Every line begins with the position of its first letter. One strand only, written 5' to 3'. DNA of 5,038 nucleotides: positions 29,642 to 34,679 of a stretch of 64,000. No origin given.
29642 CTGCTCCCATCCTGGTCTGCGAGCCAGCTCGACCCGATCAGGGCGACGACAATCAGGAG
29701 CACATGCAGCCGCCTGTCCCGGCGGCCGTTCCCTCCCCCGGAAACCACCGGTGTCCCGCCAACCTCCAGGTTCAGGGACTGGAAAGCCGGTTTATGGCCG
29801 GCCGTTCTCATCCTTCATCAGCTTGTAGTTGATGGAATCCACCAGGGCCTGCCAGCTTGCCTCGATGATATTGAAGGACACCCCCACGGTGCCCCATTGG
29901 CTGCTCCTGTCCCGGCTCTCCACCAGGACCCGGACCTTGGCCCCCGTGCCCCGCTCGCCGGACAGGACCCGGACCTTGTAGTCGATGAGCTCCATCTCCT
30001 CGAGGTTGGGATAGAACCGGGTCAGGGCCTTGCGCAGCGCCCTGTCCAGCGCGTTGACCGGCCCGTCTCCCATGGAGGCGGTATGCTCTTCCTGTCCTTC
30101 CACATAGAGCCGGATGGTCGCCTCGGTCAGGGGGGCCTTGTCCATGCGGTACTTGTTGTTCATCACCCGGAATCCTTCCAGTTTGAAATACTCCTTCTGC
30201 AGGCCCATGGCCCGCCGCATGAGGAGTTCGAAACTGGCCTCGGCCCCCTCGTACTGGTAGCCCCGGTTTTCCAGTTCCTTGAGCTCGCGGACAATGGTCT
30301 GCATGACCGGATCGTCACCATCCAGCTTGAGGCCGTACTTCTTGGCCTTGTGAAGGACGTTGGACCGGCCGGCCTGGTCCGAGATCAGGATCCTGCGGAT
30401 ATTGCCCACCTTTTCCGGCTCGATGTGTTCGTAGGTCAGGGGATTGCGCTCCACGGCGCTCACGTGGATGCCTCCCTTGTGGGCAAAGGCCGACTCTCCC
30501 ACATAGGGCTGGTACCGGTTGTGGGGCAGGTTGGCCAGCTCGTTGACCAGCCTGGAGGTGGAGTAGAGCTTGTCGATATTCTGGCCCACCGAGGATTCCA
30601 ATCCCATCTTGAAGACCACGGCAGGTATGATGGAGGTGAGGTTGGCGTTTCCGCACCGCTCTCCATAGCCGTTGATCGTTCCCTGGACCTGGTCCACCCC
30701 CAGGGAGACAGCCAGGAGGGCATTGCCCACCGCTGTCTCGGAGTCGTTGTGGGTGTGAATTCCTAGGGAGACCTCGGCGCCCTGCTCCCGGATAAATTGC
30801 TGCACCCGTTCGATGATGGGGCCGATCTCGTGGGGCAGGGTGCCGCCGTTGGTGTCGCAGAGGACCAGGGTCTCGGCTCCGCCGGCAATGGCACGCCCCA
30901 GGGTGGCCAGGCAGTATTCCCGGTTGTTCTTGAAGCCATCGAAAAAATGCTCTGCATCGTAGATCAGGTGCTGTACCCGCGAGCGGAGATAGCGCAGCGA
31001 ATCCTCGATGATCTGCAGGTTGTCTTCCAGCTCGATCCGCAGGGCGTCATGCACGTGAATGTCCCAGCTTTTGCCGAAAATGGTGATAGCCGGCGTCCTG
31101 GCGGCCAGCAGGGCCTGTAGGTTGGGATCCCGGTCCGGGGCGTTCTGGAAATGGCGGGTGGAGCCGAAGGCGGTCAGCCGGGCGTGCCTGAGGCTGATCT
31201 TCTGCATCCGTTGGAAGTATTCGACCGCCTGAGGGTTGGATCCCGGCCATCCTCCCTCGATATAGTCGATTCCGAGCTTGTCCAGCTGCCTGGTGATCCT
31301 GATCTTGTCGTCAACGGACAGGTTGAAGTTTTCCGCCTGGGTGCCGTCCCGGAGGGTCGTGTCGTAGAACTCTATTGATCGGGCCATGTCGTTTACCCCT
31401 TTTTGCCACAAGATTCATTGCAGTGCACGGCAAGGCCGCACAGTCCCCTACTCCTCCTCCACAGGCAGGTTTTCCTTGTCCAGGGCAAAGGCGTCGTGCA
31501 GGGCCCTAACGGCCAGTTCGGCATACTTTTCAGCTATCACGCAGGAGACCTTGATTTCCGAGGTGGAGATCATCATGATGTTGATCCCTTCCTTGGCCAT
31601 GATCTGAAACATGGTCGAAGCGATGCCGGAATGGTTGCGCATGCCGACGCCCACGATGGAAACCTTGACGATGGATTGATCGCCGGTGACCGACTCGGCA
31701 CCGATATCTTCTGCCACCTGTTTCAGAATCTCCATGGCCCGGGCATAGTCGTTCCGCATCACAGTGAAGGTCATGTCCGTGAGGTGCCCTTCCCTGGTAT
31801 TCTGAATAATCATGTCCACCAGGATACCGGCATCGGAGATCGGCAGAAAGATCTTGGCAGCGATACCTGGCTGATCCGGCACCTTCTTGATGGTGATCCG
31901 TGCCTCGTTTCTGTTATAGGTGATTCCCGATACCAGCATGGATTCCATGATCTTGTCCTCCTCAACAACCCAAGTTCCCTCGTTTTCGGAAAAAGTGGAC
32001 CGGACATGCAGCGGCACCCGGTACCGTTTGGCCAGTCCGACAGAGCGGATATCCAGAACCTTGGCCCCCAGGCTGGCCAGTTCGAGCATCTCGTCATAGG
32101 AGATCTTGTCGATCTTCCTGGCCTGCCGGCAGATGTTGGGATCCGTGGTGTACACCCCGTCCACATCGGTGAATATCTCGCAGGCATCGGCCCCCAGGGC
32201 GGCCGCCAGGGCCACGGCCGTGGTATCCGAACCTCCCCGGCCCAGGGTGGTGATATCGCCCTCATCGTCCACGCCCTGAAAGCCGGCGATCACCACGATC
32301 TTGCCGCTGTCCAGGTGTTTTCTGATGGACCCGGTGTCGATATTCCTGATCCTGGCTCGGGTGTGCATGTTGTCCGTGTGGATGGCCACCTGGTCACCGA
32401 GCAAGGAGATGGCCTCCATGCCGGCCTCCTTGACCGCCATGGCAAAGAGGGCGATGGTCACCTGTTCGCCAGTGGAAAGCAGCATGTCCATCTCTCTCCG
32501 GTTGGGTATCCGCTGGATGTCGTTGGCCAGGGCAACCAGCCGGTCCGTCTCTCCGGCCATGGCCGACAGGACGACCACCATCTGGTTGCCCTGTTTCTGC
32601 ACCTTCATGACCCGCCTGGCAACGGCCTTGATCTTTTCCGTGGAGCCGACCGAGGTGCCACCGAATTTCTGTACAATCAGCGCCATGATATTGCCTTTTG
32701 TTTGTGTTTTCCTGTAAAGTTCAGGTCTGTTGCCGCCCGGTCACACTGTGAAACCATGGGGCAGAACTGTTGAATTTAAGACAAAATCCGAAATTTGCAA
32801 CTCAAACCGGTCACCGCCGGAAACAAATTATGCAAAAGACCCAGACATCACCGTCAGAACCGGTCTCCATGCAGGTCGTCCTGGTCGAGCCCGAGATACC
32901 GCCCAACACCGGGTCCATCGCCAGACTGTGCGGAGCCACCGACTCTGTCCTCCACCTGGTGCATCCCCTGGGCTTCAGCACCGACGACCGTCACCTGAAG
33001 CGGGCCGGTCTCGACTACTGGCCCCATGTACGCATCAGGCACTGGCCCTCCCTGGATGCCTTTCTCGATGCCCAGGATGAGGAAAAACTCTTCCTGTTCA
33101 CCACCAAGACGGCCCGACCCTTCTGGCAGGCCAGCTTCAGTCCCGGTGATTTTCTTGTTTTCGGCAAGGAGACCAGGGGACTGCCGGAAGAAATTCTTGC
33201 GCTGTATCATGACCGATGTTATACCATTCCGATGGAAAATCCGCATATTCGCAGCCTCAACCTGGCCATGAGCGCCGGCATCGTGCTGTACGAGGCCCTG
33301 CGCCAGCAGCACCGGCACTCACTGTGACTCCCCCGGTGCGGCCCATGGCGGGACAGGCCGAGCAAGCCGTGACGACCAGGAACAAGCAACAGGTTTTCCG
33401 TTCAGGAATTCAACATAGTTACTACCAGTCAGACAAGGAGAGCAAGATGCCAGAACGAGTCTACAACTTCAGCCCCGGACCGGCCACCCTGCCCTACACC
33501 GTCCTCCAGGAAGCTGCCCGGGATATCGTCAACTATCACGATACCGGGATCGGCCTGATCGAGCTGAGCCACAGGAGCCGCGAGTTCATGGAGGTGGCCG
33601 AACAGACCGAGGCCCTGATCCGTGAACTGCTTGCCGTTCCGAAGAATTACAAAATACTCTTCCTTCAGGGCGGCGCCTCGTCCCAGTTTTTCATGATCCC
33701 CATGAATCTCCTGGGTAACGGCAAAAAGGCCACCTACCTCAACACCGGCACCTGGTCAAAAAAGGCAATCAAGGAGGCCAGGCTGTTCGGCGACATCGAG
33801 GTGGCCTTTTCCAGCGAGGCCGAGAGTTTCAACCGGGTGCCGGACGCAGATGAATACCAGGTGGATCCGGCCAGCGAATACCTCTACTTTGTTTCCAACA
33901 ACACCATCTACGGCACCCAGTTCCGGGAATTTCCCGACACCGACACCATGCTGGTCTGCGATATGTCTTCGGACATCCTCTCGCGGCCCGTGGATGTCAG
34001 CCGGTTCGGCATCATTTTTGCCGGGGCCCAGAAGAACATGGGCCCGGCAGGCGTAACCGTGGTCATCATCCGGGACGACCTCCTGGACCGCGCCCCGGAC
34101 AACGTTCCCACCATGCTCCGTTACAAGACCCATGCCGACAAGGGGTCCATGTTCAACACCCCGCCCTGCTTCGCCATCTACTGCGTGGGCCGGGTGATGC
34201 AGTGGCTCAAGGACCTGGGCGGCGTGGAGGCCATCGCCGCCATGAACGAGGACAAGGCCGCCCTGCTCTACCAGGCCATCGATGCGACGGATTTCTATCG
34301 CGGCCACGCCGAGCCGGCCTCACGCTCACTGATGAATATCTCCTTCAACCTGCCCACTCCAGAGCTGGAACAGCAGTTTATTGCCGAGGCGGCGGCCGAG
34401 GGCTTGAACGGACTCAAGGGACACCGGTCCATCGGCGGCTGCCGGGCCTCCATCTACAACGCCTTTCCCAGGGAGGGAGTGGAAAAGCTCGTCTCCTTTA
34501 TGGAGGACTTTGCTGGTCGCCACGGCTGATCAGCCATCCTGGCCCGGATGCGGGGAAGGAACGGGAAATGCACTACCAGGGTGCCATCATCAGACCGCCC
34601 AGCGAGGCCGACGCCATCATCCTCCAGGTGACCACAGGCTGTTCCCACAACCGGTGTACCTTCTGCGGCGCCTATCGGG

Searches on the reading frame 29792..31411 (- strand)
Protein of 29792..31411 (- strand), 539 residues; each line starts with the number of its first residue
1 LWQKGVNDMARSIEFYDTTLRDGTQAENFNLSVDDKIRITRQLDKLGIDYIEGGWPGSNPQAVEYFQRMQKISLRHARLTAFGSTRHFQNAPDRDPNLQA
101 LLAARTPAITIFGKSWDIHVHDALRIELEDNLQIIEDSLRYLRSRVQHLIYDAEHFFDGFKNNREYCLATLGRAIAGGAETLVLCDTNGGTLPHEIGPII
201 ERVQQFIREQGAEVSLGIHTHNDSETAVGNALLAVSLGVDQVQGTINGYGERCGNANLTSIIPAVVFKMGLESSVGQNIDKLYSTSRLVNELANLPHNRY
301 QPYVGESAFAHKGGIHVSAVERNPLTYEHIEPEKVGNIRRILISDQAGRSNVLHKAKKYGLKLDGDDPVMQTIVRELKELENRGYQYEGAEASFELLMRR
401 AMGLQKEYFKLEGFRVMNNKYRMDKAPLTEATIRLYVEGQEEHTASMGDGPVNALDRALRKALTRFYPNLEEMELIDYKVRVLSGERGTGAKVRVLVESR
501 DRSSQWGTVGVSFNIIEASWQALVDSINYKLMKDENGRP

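Call 43: search_protein_families(library=pfam, proteins=[window:29792-31411:-], max_evalue=0.0001)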
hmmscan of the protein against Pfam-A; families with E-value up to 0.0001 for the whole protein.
window:29792-31411:- (539 aa): 3 families
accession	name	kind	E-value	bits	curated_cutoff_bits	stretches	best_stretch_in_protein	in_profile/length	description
PF00682.25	HMGL-like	-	2.6e-42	145.5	29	1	13-289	2-260/260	HMGL-like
PF08502.15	LeuA_dimer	-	1.5e-28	99.7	24.9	1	389-530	2-130/131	LeuA allosteric (dimerisation) domain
PF22617.1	HCS_D2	-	7.5e-17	61.9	27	1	304-383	2-80/82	Homocitrate synthase post-HMGL domain-like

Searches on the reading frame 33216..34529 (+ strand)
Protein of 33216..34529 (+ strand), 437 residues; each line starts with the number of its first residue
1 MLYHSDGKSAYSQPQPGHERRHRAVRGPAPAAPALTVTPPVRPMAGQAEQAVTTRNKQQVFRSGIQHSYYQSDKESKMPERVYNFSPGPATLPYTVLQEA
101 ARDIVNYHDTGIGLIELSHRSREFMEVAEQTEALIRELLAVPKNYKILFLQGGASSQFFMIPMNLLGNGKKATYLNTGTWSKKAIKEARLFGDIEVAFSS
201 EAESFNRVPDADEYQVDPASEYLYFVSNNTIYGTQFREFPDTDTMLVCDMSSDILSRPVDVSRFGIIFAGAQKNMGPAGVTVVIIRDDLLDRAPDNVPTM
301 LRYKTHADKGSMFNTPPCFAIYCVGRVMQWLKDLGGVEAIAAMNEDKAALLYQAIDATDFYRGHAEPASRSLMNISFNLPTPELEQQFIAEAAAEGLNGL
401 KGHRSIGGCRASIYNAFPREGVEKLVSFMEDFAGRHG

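Call 43: search_protein_families(library=pfam, proteins=[window:33216-34529:+], max_evalue=0.0001)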
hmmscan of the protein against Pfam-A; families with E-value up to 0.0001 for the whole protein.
window:33216-34529:+ (437 aa): 1 family
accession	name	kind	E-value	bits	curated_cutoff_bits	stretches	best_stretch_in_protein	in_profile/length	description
PF00266.25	Aminotran_5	-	3.2e-47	161.7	21.5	1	82-425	1-371/371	Aminotransferase class-V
